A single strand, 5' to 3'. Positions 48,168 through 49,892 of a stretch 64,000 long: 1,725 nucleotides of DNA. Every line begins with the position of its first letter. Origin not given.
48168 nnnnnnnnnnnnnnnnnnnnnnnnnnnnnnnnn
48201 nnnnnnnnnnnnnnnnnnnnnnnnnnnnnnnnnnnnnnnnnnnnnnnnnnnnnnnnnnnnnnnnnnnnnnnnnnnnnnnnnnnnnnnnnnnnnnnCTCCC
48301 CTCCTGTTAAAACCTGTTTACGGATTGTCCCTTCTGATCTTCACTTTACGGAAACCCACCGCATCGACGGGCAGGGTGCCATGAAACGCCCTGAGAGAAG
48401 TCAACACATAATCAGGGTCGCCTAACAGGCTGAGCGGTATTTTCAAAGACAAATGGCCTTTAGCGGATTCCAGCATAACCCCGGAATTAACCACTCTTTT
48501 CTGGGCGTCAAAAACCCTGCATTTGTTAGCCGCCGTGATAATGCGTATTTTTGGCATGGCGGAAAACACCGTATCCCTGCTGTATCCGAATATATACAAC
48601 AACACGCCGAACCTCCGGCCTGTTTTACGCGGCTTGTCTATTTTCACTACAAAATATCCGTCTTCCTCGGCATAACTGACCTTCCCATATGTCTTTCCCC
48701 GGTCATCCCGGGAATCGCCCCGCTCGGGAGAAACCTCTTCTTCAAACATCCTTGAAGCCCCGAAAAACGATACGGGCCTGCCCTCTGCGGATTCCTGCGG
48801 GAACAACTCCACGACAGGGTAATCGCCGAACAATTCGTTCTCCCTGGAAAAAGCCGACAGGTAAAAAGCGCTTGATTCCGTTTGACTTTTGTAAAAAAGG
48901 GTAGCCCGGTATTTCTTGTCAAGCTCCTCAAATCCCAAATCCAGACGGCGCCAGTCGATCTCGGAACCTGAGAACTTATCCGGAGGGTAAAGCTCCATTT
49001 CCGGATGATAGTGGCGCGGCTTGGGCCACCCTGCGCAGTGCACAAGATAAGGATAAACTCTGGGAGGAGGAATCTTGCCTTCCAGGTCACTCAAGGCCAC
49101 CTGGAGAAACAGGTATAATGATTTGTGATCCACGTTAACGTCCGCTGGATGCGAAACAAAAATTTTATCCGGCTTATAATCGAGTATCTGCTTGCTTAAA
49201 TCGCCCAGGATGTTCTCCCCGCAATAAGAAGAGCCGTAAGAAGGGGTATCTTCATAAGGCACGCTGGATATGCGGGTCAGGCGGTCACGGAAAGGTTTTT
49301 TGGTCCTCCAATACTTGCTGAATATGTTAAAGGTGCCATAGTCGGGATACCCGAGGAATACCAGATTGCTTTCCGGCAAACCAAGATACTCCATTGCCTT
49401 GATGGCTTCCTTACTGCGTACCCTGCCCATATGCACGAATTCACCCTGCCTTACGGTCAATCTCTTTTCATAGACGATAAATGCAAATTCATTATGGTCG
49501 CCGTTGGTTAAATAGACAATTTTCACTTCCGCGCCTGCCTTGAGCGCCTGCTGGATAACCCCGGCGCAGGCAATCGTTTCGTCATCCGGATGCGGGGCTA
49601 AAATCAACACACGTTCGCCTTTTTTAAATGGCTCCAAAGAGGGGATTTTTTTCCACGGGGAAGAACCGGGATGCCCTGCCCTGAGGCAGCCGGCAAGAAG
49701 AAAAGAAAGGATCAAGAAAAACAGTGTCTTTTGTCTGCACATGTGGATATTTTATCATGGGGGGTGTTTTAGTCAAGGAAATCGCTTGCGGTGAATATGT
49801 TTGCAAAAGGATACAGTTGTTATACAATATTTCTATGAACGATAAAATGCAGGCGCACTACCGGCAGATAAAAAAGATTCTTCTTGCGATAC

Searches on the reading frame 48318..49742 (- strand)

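Call 33: search_protein_families(library=pfam, proteins=[window:48318-49742:-], max_evalue=0.01)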
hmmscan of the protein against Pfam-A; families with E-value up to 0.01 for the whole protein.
window:48318-49742:- (474 aa): 1 family
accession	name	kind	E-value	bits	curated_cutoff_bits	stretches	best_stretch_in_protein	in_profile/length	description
PF02585.22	PIG-L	-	3.3e-24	86.2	28.2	1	46-213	1-125/129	GlcNAc-PI de-N-acetylase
